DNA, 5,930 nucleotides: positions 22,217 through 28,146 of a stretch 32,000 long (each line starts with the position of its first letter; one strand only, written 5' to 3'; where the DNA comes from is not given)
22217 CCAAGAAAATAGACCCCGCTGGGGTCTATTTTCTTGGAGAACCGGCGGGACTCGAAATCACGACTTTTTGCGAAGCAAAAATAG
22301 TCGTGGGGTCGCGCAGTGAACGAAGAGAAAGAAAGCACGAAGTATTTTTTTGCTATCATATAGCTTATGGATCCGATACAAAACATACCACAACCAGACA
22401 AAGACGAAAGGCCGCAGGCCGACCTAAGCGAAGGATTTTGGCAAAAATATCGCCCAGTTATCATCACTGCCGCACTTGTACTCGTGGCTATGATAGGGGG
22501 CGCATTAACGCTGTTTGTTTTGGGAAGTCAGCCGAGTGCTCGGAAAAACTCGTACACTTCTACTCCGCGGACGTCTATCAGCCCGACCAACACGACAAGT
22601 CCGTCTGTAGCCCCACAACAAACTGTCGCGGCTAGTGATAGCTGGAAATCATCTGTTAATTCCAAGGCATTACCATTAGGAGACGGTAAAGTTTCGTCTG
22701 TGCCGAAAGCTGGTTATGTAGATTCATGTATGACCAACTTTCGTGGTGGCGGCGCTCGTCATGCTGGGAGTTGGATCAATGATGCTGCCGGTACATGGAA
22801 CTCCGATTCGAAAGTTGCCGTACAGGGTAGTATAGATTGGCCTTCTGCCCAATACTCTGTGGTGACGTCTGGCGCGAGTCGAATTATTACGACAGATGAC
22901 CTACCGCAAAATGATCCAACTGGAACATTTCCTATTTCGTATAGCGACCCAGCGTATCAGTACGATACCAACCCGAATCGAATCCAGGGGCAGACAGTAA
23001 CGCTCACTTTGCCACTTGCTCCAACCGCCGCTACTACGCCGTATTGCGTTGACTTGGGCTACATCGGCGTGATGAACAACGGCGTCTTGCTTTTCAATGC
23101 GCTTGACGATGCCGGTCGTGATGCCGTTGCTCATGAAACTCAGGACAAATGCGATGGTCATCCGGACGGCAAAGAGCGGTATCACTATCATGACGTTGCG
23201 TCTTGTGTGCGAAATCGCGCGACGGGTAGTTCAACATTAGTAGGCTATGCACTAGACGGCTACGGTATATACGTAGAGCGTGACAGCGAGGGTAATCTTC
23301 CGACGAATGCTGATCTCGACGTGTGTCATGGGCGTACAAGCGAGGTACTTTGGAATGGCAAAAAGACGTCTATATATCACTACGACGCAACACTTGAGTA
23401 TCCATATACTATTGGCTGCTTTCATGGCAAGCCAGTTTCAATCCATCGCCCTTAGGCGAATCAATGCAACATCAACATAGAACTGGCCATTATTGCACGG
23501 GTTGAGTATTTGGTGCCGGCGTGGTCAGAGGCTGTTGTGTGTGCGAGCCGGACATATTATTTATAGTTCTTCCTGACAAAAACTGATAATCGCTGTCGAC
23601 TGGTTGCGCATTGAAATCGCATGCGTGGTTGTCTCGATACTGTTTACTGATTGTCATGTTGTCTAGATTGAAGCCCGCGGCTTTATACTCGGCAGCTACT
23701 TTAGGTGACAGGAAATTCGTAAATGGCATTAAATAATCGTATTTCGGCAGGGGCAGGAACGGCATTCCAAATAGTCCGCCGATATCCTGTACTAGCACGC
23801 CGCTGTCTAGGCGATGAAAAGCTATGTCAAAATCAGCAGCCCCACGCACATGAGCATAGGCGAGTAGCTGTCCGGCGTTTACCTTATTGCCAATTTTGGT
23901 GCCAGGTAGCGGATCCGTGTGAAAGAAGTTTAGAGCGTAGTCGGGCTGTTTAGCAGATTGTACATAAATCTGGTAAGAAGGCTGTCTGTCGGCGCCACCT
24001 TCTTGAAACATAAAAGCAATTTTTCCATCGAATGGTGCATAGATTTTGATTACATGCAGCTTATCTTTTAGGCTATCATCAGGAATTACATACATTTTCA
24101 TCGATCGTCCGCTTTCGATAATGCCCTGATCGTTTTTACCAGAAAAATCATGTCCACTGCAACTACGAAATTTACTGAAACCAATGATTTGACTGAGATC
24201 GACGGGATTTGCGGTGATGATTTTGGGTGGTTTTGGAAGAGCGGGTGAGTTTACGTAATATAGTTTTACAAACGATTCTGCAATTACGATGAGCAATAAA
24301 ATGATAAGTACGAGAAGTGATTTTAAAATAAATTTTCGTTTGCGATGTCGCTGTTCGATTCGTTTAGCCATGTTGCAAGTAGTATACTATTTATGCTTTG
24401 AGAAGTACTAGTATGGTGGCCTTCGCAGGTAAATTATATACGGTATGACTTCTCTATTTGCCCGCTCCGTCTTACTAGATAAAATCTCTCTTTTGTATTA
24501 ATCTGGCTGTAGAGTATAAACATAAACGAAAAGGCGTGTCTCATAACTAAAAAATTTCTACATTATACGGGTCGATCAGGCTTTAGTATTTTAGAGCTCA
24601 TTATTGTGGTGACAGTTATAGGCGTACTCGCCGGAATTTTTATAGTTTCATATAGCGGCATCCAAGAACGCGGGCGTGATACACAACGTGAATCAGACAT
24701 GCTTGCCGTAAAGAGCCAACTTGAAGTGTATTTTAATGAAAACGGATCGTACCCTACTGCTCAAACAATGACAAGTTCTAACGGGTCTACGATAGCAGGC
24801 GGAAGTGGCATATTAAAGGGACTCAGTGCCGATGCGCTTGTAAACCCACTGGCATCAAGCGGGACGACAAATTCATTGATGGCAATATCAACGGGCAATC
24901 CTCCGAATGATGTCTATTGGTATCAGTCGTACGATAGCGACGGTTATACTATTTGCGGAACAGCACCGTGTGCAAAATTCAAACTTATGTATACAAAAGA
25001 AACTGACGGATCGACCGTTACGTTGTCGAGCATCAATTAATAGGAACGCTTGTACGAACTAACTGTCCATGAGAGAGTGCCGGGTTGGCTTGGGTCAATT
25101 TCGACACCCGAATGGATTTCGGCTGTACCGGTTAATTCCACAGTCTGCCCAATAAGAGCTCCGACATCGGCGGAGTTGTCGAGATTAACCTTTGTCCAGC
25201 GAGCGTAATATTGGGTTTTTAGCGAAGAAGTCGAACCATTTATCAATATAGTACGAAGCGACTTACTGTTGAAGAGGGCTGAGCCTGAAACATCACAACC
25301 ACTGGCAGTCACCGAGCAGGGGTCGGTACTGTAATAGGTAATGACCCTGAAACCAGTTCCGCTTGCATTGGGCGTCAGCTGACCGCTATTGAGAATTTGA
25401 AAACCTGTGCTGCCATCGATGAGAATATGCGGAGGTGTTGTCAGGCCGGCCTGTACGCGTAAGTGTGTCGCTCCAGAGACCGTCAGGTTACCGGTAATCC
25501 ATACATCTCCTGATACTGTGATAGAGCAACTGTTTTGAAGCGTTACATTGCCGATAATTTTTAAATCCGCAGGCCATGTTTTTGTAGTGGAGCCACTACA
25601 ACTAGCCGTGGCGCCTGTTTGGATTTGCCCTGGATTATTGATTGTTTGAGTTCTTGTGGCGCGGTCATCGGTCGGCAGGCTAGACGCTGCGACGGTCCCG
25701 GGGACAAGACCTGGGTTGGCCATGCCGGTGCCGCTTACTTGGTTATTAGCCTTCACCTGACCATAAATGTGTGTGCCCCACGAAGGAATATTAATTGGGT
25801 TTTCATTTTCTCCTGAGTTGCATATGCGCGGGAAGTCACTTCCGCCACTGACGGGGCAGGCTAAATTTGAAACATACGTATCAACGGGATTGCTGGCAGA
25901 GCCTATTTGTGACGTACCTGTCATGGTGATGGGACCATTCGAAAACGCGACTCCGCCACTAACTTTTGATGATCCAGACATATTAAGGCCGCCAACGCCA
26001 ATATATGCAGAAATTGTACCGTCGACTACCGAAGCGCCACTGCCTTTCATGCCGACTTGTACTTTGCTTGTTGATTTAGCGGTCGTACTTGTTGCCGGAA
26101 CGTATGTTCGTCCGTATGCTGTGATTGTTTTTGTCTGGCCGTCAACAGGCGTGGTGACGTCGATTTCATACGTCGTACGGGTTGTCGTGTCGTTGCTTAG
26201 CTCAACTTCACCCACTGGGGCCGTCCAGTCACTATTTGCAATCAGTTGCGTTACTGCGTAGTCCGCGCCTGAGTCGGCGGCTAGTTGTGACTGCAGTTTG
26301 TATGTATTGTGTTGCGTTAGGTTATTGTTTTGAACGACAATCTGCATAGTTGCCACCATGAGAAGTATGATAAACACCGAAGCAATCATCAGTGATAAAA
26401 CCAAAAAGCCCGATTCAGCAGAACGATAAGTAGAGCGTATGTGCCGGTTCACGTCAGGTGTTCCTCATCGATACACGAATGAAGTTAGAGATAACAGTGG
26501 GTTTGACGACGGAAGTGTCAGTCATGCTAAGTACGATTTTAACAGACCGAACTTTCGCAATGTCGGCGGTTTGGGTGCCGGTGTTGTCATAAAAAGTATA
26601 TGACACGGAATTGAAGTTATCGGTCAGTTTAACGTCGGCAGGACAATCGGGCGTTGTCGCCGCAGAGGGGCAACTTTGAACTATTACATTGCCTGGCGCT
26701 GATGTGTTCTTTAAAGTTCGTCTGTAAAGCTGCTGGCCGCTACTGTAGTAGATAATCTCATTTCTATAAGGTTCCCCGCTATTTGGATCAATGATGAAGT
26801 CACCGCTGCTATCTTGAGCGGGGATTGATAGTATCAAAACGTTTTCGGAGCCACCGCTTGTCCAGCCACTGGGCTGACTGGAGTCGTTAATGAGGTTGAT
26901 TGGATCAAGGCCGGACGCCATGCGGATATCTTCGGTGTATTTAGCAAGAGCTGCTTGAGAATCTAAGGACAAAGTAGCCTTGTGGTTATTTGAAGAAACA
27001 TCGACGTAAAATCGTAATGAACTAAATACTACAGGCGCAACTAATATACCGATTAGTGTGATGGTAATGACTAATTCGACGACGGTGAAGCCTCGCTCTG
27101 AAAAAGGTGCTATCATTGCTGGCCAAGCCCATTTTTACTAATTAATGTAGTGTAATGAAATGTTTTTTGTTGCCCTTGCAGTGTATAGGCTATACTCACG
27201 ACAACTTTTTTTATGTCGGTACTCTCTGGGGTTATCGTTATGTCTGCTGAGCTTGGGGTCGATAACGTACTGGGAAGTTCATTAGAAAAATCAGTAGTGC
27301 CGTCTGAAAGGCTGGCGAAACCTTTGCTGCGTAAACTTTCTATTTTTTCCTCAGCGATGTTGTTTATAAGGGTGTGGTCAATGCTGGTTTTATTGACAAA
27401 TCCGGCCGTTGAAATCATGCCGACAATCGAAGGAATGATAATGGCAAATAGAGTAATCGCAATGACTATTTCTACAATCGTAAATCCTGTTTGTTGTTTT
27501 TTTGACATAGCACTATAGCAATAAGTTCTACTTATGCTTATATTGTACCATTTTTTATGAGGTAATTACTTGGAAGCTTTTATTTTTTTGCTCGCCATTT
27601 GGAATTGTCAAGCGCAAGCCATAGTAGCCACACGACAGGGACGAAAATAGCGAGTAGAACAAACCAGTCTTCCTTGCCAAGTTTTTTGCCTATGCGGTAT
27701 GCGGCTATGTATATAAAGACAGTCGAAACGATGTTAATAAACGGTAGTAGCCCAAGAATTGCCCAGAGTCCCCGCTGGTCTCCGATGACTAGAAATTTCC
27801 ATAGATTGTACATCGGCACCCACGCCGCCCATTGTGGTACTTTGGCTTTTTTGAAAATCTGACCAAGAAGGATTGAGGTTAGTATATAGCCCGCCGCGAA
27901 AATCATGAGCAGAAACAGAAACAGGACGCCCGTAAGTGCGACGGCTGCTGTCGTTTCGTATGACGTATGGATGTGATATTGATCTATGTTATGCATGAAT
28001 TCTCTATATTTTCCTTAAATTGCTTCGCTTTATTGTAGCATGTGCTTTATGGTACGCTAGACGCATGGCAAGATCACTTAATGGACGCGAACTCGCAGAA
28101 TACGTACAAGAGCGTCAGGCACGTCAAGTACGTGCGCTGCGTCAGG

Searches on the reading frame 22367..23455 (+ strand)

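Call 6: search_protein_families(library=pfam, proteins=[window:22367-23455:+], max_evalue=0.01)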
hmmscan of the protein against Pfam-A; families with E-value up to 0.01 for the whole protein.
window:22367-23455:+ (362 aa): 1 family
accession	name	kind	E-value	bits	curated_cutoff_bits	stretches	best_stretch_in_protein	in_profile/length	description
PF14240.11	YHYH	-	1.2e-17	65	25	2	213-305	2-110/193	YHYH protein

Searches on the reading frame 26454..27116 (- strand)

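Call 6: search_protein_families(library=pfam, proteins=[window:26454-27116:-], max_evalue=0.01)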
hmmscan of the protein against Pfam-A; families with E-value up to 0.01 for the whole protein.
window:26454-27116:- (220 aa): 1 family
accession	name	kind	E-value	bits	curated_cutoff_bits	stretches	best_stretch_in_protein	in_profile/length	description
PF07963.17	N_methyl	-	5.9e-05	22.9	21.2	1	7-29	4-26/27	Prokaryotic N-terminal methylation motif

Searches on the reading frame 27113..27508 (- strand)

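Call 6: search_protein_families(library=pfam, proteins=[window:27113-27508:-], max_evalue=0.01)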
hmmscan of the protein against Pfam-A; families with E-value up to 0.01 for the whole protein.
window:27113-27508:- (131 aa): 1 family
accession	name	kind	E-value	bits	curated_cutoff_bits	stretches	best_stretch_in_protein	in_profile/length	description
PF07963.17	N_methyl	-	3.4e-05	23.7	21.2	1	4-25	2-23/27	Prokaryotic N-terminal methylation motif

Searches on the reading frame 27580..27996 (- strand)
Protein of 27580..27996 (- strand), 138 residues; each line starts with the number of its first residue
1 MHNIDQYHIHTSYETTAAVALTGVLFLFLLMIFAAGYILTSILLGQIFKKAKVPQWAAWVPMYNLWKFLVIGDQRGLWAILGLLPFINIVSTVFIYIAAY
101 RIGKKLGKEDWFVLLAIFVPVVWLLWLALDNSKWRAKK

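Call 6: search_protein_families(library=pfam, proteins=[window:27580-27996:-], max_evalue=0.01)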
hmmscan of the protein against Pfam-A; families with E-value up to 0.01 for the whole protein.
window:27580-27996:- (138 aa): 1 family
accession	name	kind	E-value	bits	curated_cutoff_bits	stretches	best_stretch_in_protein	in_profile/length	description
PF18936.5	DUF5684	-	9.5e-12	45.8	27.4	1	56-134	1-78/81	Family of unknown function (DUF5684)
